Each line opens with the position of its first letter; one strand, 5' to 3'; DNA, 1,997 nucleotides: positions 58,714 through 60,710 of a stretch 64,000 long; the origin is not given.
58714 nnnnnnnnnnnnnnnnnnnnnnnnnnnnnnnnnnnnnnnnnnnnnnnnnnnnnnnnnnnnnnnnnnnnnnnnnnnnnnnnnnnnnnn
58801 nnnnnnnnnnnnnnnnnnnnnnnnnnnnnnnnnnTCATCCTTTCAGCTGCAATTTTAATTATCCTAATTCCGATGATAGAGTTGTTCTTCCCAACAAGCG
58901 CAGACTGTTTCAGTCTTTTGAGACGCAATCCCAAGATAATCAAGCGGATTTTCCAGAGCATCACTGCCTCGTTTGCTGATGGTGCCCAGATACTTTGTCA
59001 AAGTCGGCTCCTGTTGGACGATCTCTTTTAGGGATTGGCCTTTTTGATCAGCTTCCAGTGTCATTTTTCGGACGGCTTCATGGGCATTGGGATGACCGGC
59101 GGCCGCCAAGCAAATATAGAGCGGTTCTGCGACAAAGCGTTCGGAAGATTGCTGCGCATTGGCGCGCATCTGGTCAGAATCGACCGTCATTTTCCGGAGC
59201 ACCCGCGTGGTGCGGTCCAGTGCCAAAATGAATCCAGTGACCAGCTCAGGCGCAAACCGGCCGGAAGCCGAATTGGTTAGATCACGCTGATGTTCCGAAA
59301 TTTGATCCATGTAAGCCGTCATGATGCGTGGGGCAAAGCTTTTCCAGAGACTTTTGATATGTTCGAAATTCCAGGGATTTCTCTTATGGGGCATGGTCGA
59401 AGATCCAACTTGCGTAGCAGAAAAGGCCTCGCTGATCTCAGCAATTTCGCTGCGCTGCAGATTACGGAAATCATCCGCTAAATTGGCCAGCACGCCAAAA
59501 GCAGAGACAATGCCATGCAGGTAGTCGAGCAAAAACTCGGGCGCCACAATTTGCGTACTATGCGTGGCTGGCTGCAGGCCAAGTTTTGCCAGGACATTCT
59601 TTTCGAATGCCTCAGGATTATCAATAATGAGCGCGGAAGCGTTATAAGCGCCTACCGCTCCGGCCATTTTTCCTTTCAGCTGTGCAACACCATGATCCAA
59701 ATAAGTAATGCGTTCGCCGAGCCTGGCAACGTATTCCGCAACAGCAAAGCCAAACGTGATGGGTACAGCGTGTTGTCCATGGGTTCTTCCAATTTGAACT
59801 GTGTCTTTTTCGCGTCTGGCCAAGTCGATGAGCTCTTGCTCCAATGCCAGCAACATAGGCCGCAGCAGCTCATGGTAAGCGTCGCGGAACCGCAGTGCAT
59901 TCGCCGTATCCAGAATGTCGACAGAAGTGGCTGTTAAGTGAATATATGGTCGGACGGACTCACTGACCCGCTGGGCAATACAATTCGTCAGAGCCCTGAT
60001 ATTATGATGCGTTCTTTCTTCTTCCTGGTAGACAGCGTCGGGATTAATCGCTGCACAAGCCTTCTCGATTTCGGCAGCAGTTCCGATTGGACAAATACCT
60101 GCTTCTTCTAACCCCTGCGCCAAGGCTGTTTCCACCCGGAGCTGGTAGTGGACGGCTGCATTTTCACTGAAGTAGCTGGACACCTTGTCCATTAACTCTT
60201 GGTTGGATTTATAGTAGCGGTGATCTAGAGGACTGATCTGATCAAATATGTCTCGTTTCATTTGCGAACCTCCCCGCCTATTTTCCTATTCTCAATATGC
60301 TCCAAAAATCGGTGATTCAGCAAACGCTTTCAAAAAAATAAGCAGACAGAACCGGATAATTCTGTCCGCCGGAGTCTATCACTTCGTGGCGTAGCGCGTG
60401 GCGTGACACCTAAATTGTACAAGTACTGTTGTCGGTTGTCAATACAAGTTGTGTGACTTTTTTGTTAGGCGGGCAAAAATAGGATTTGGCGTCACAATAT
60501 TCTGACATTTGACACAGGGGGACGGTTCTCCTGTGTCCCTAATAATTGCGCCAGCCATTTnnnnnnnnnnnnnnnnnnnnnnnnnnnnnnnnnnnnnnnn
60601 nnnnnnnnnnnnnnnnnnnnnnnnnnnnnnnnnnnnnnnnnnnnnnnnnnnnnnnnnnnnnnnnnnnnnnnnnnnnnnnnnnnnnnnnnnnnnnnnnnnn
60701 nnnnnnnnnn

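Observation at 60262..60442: purB has its own consensus promoter followed by a leader terminator: possible attenuation or a short riboregulator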

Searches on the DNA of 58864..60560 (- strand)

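Call 6: search_rna_families(source=window, start=60230, end=60560, threshold=evalue, max_evalue=10, show_alignments=5)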
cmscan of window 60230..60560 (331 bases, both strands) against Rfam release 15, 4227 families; matches with E-value up to 10: 0.
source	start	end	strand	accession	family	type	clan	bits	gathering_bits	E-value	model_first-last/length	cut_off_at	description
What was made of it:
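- On PRPP riboswitch (ykkC subtype 2b): There is no Rfam hit at E<=10 in 60230-60560 (call 6).
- There is no Rfam match (call 6).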

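Call 13: search_rna_families(sources=[L001, L002, L003, L004, L005, L006, L007, L008, L009, L010, L011, L012, L013, L016], threshold=gathering, show_alignments=3)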
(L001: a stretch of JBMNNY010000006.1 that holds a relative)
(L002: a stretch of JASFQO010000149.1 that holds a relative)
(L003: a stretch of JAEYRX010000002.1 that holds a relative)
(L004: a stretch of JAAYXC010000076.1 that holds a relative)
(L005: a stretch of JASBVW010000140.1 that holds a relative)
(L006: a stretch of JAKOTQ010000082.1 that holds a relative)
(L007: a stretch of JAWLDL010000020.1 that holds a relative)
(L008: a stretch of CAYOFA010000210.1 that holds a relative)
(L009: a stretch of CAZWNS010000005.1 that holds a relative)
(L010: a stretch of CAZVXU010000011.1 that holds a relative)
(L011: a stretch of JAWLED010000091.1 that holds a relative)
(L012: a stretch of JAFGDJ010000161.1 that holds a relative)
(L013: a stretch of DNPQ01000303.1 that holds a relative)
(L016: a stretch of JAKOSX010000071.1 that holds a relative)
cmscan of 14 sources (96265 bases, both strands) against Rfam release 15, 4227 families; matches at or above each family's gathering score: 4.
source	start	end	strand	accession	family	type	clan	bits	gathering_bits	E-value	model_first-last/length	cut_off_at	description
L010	9339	9413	+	RF00167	Purine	Cis-reg; riboswitch;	CL00123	68.3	37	1.1e-09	18-92/102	no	Purine riboswitch aptamer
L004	3730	3835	+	RF00442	Guanidine-I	Cis-reg; riboswitch;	-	67.5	63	1.2e-09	1-107/107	no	Guanidine-I riboswitch aptamer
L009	9250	9351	+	RF00167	Purine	Cis-reg; riboswitch;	CL00123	67.3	37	1.9e-09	1-102/102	no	Purine riboswitch aptamer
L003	3719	3824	+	RF00442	Guanidine-I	Cis-reg; riboswitch;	-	65.8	63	2.8e-09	1-107/107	no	Guanidine-I riboswitch aptamer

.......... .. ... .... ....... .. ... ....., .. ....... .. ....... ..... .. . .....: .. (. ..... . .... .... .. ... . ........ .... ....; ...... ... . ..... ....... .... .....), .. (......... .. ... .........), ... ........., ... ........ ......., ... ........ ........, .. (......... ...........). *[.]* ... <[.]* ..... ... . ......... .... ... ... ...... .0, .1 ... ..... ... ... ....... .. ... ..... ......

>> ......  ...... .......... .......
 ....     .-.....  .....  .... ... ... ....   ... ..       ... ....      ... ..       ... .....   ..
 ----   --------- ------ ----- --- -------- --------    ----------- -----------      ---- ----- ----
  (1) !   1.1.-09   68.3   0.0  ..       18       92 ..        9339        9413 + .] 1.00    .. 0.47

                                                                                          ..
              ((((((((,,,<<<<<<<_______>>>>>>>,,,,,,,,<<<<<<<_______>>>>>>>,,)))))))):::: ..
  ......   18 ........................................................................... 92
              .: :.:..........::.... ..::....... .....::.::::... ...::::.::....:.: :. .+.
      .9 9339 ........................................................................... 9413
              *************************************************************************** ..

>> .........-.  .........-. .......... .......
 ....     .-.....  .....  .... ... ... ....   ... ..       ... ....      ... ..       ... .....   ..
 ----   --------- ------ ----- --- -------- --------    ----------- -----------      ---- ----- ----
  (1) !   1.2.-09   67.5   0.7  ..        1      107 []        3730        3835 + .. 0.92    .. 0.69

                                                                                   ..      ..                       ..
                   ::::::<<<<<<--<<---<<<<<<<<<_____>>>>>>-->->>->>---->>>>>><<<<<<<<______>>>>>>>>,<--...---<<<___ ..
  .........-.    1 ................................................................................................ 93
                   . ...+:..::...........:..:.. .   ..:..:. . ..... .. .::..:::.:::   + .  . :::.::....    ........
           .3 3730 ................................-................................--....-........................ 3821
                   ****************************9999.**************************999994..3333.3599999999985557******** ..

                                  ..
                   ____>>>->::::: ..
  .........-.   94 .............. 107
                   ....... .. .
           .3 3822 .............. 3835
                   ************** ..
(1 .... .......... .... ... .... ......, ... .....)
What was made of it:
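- Tried and rejected: I first thought the 5' block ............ was a mutated CUAGGGUUCCG core, making the leader a miniaturised ykkC fold (note after call 13).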

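Call 23: search_rna_families(sources=[L031, L034, L020, L035, L029, L022, L026, L005, L006, L002], threshold=evalue, max_evalue=1, show_alignments=6)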
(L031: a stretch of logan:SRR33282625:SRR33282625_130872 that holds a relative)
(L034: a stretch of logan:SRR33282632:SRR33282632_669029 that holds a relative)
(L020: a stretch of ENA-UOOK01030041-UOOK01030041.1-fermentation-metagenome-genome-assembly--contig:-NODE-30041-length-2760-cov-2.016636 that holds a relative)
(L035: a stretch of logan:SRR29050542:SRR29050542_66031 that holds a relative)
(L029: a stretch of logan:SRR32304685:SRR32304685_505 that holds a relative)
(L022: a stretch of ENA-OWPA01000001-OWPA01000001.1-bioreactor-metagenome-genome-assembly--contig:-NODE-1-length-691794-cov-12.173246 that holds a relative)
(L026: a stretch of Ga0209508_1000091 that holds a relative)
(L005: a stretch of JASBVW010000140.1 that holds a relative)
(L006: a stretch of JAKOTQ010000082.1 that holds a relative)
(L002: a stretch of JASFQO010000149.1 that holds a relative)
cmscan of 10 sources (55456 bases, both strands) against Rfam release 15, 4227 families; matches with E-value up to 1: 7.
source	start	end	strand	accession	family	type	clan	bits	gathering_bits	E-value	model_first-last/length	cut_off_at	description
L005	2028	2168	+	RF00442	Guanidine-I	Cis-reg; riboswitch;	-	60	63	3.2e-08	1-107/107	no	Guanidine-I riboswitch aptamer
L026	2852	2948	+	RF00442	Guanidine-I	Cis-reg; riboswitch;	-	57.9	63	9.4e-08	1-107/107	no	Guanidine-I riboswitch aptamer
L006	3852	3948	+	RF00442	Guanidine-I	Cis-reg; riboswitch;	-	57.9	63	9.4e-08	1-107/107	no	Guanidine-I riboswitch aptamer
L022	2852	2949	+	RF00442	Guanidine-I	Cis-reg; riboswitch;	-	57.6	63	1.1e-07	1-107/107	no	Guanidine-I riboswitch aptamer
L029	2179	2252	+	RF04120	MIR5998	Gene; miRNA;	-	35.9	180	0.00047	1-173/173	no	MIR5998 microRNA precursor family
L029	2179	2252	-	RF04120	MIR5998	Gene; miRNA;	-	34.5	180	0.0011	1-173/173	no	MIR5998 microRNA precursor family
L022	3899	4014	+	RF01497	ALIL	Cis-reg;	-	20.1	50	0.46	1-117/117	no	ALIL pseudoknot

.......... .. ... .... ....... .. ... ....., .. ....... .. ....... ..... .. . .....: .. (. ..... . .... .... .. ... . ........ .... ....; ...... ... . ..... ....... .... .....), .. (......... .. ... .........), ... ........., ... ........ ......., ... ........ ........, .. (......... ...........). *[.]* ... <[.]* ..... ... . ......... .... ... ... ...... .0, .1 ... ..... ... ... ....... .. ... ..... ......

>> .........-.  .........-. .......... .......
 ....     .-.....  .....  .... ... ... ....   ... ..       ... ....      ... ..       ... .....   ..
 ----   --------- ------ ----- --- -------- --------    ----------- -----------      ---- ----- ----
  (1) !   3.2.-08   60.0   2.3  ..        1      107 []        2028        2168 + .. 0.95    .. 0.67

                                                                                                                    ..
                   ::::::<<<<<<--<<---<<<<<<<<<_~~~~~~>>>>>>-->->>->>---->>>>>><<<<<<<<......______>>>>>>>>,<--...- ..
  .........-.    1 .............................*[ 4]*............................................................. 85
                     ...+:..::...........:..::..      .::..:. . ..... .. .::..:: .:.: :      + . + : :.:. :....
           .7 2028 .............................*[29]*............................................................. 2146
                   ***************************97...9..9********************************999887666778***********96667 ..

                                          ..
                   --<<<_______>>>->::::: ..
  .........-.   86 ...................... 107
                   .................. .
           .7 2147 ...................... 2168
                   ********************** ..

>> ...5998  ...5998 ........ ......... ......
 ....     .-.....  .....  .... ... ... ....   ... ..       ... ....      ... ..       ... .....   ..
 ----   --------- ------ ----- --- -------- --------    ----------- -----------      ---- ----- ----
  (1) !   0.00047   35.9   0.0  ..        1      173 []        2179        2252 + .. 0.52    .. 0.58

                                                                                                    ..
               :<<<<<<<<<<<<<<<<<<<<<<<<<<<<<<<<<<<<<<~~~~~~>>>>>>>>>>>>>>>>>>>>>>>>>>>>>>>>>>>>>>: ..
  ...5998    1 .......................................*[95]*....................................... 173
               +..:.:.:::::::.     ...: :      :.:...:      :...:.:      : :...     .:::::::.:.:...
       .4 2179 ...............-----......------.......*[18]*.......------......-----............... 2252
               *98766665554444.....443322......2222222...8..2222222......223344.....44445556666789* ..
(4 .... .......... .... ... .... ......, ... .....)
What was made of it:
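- Closest known: Guanidine-I riboswitch. Same: It is the only Rfam family that the relatives' aptamers hit, at 58-68 bits (calls 13, 23), and it has the same fold family.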
